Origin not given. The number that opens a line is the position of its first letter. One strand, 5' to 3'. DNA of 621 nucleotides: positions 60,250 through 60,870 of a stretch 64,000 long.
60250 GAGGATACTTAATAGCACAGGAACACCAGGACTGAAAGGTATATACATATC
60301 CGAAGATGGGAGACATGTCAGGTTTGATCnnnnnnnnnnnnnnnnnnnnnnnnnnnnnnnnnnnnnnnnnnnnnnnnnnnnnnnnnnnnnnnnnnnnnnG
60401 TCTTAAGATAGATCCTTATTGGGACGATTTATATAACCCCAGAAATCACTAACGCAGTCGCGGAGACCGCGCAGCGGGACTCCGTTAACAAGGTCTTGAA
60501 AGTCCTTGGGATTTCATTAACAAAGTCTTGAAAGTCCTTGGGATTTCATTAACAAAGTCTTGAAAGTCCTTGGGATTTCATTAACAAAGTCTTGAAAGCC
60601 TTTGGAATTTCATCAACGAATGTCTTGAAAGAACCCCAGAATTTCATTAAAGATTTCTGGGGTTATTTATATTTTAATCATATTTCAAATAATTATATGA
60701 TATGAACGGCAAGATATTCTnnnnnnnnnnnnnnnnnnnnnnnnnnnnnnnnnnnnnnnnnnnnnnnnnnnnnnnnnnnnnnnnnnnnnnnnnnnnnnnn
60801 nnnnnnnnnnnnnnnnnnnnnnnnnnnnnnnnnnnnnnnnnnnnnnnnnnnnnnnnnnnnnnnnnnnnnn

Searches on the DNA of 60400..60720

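Call 60: search_rna_families(source=window, start=60400, end=60720, threshold=evalue, max_evalue=10)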
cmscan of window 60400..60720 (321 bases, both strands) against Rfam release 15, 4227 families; matches with E-value up to 10: 5.
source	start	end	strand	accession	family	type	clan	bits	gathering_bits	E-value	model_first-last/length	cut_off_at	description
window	60624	60689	-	RF00343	snoZ122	Gene; snRNA; snoRNA; CD-box;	-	22.2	38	0.67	1-89/89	no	Small nucleolar RNA Z122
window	60514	60638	-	RF02124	JPX_1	Gene; lncRNA;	-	11.7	55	8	1-135/135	no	JPX transcript, XIST activator conserved region 1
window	60631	60678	-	RF01822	RsaJ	Gene; sRNA;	-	11.4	100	2.2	241-287/287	no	RNA Staph. aureus A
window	60482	60527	-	RF01844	SmY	Gene; snRNA; splicing;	-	10.9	39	6.4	1-80/80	no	SmY spliceosomal RNA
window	60503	60617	+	RF02173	SMAD5-AS1_1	Gene; lncRNA;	-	7.6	45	9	142-263/263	no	SMAD5 antisense RNA 1 conserved region 1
